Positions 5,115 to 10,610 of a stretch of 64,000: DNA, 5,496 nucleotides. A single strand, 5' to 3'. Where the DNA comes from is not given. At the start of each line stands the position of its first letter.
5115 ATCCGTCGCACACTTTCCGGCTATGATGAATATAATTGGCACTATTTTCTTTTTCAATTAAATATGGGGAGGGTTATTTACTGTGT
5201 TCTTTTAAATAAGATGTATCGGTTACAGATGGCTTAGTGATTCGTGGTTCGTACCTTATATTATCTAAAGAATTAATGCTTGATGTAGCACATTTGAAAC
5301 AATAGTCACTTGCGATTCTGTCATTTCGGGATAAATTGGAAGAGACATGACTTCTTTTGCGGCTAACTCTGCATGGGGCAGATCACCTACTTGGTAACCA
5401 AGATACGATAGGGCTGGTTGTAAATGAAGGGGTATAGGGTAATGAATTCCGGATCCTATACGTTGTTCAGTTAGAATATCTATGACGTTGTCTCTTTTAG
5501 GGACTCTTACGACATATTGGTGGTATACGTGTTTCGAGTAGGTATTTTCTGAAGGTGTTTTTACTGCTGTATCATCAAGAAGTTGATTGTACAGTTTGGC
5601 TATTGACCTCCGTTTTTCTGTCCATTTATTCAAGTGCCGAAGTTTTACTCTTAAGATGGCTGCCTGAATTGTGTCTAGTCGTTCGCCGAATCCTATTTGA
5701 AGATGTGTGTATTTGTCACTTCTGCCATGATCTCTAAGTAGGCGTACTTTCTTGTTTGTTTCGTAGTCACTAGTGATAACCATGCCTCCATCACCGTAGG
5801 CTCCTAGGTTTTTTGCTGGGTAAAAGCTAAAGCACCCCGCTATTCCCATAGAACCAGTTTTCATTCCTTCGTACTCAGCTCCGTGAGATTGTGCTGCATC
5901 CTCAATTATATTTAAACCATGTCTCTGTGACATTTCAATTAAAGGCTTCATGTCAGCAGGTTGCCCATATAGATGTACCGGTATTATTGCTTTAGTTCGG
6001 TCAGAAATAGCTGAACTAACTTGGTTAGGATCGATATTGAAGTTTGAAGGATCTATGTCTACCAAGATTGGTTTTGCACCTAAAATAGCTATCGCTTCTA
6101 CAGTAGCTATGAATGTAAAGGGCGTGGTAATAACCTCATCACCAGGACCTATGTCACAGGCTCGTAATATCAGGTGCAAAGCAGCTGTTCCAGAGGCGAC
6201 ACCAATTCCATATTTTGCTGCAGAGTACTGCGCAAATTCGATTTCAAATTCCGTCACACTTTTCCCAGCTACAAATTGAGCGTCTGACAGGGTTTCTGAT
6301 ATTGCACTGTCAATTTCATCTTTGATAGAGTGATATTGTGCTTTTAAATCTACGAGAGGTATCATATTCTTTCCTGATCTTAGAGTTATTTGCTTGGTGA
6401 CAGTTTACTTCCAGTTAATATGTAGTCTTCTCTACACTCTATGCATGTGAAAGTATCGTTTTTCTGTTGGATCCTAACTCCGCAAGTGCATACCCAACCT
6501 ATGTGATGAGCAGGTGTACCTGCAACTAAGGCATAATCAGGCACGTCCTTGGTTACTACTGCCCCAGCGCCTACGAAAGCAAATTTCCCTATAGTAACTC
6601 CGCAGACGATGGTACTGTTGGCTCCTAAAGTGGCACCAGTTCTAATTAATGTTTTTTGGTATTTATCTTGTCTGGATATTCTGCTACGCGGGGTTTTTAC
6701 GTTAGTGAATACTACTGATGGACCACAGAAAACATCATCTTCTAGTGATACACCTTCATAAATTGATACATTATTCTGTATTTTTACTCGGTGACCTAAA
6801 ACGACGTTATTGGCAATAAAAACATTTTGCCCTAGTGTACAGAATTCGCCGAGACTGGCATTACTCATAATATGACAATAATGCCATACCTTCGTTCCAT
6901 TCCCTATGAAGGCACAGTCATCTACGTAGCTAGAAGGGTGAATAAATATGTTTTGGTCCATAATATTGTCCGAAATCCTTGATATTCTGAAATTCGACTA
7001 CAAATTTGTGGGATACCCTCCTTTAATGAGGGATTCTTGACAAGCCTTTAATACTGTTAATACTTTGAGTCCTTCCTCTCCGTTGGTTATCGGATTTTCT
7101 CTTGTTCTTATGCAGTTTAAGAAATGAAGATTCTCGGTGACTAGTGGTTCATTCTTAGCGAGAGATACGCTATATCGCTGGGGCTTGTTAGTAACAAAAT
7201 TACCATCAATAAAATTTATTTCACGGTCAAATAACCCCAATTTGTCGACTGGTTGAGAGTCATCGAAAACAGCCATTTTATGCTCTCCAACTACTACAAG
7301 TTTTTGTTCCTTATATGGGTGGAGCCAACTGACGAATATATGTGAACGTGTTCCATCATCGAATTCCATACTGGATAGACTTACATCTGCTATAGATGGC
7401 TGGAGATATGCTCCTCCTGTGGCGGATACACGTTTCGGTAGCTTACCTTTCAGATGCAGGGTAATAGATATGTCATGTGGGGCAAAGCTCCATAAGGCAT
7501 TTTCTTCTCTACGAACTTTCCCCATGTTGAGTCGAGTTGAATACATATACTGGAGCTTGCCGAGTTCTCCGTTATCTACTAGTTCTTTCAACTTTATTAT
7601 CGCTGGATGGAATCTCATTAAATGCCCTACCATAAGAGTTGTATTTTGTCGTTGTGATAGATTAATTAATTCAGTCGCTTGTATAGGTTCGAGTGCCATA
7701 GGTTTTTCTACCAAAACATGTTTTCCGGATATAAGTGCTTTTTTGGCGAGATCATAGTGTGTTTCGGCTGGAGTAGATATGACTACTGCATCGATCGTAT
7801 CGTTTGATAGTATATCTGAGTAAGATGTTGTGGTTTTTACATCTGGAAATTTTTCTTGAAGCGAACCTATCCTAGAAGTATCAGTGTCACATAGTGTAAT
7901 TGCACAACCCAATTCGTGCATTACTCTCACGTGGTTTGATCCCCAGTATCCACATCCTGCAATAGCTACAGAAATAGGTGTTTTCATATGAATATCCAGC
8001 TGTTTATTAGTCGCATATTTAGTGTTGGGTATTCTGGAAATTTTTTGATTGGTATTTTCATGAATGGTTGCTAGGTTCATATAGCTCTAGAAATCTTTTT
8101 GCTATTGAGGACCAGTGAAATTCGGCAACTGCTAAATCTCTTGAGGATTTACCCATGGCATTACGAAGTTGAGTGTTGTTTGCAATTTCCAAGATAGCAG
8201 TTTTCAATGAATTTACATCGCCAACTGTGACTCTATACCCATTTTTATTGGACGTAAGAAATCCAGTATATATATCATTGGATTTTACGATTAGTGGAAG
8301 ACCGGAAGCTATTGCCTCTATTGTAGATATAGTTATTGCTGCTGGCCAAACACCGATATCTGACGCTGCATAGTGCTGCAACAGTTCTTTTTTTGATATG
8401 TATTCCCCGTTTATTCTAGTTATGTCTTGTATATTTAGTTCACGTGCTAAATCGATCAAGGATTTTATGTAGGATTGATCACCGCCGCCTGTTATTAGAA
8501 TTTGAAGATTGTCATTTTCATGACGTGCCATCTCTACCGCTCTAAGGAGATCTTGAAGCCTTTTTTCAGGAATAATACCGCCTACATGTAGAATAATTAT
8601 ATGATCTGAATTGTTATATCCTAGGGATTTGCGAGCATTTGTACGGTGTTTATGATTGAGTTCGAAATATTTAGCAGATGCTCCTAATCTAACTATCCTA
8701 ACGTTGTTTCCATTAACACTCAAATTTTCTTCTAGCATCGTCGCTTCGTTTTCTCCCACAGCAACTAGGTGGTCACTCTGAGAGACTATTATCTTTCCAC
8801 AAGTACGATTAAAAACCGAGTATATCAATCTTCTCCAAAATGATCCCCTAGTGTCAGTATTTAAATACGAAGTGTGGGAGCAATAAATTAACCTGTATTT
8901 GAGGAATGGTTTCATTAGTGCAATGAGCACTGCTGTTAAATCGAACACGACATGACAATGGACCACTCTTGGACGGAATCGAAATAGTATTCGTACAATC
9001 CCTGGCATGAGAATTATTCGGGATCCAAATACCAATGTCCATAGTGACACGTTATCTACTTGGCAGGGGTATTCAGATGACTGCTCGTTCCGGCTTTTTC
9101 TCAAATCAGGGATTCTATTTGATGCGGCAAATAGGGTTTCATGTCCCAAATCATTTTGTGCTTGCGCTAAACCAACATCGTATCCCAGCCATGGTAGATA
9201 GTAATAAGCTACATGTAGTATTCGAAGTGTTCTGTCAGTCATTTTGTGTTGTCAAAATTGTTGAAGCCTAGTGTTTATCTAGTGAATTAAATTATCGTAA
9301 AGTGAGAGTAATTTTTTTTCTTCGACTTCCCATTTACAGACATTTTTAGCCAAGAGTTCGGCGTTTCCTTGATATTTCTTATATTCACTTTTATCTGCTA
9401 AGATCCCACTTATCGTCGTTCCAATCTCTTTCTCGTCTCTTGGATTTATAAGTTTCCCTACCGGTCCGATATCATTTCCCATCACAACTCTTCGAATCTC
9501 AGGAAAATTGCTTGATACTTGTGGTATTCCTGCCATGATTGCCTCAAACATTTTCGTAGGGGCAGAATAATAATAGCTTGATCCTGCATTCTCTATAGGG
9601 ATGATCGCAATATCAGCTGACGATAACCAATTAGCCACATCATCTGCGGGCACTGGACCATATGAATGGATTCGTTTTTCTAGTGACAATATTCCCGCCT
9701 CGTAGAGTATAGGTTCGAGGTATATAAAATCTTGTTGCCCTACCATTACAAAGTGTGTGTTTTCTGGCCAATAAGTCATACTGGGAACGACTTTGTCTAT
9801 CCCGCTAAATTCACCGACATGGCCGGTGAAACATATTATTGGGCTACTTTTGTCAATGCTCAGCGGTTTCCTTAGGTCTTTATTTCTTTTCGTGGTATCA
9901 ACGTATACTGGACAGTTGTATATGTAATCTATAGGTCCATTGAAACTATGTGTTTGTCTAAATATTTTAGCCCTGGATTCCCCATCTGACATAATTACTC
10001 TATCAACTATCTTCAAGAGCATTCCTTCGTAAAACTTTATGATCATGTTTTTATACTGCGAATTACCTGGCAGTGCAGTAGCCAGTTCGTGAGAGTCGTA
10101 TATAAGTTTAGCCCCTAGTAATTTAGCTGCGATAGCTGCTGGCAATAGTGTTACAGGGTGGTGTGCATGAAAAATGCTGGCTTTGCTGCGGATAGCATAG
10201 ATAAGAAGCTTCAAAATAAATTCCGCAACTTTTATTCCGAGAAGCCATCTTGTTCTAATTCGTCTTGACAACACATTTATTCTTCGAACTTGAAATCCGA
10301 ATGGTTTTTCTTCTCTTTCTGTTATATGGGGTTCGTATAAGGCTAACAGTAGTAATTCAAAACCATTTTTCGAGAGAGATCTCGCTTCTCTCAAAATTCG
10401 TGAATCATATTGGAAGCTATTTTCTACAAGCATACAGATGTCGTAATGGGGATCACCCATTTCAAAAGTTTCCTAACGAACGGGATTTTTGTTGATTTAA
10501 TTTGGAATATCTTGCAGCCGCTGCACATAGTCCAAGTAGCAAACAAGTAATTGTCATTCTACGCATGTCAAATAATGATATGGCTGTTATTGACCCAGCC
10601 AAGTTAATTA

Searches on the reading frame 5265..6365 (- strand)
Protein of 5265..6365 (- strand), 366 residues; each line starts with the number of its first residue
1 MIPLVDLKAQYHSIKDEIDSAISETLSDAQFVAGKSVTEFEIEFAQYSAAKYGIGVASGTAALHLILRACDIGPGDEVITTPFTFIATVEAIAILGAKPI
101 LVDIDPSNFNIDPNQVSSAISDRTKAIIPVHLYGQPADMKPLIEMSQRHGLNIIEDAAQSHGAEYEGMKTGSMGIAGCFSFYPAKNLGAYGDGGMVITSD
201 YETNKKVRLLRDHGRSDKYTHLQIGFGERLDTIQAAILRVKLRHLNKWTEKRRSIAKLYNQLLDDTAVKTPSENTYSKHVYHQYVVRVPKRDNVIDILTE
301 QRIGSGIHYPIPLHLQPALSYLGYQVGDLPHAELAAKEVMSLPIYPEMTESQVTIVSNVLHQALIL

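Call 23: search_protein_families(library=pfam, proteins=[window:5265-6365:-], max_evalue=0.00001)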
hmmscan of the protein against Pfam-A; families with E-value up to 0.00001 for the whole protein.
window:5265-6365:- (366 aa): 1 family
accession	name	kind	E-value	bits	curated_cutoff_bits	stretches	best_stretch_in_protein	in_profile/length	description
PF01041.23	DegT_DnrJ_EryC1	-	4.6e-121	404.9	19.8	1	14-358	3-357/360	DegT/DnrJ/EryC1/StrS aminotransferase family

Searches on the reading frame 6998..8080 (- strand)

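Call 23: search_protein_families(library=pfam, proteins=[window:6998-8080:-], max_evalue=0.00001)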
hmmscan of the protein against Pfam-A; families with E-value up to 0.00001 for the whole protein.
window:6998-8080:- (360 aa): 3 families
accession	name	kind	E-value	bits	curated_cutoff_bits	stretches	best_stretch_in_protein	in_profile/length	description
PF01408.29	GFO_IDH_MocA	-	7.6e-24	85.1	24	1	36-153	1-120/120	Oxidoreductase family, NAD-binding Rossmann fold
PF22725.1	GFO_IDH_MocA_C3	-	8.6e-13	48.8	27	1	163-269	3-122/124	GFO/IDH/MocA C-terminal domain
PF02894.22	GFO_IDH_MocA_C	-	1e-06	29.1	22.9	1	165-354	1-213/218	Oxidoreductase family, C-terminal alpha/beta domain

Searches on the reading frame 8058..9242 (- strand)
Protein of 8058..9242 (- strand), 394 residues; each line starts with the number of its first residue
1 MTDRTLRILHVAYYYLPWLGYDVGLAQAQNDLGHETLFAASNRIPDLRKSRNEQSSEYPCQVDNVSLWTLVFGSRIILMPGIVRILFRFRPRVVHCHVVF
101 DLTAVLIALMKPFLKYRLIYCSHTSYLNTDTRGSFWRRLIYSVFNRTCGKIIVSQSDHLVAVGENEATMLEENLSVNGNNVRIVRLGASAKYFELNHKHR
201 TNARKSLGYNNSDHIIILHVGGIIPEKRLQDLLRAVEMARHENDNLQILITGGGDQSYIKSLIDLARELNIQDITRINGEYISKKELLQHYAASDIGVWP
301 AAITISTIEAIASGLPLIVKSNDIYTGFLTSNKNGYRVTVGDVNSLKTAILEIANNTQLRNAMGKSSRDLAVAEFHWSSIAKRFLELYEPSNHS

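Call 23: search_protein_families(library=pfam, proteins=[window:8058-9242:-], max_evalue=0.00001)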
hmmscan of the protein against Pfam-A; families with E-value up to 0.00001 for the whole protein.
window:8058-9242:- (394 aa): 4 families
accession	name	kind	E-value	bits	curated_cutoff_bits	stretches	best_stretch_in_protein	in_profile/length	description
PF00534.26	Glycos_transf_1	-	2.5e-19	69.9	26.4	1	211-368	12-170/172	Glycosyl transferases group 1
PF13692.12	Glyco_trans_1_4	-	7.8e-16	59.1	27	1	216-356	3-142/142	Glycosyl transferases group 1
PF13439.12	Glyco_transf_4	-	1.2e-13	51.9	28.5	1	25-187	11-165/170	Glycosyltransferase Family 4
PF13579.12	Glyco_trans_4_4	-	4e-07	30.9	29.7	1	25-187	10-158/158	Glycosyl transferase 4-like domain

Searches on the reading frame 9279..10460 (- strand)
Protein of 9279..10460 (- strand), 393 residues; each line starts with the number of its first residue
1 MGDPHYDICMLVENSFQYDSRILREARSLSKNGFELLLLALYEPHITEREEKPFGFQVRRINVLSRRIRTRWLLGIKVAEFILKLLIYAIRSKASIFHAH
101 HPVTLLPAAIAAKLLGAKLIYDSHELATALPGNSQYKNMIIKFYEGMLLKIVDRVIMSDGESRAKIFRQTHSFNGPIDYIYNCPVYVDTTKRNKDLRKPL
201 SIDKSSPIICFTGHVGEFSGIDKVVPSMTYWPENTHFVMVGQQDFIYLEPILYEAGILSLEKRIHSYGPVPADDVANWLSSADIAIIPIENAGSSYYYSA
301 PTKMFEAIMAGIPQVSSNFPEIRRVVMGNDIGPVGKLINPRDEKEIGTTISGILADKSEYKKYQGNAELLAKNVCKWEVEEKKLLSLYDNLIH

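Call 8: search_protein_families(library=ncbifam, proteins=[window:9279-10460:-], max_evalue=0.00001)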
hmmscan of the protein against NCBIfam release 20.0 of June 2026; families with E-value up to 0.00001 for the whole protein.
window:9279-10460:- (393 aa): 4 families
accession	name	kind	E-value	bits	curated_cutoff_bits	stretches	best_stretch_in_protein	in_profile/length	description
NF038295.1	EPS_HpsP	equivalog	3.5e-11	42.7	550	1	178-391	178-387/388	hormogonium polysaccharide biosynthesis glycosyltransferase HpsP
TIGR04063.1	stp3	hypoth_equivalog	5.8e-10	38.6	442.05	1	50-392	49-396/397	TIGR04063 family PEP-CTERM/XrtA system glycosyltransferase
NF047684.1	TeichurnBiosyTuaC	equivalog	1.4e-08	34.1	550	1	186-388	199-386/391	teichuronic acid biosynthesis protein TuaC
TIGR02149.1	glgA_Coryne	subfamily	2.8e-08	33.3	302.4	1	81-391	71-390/391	glycogen synthase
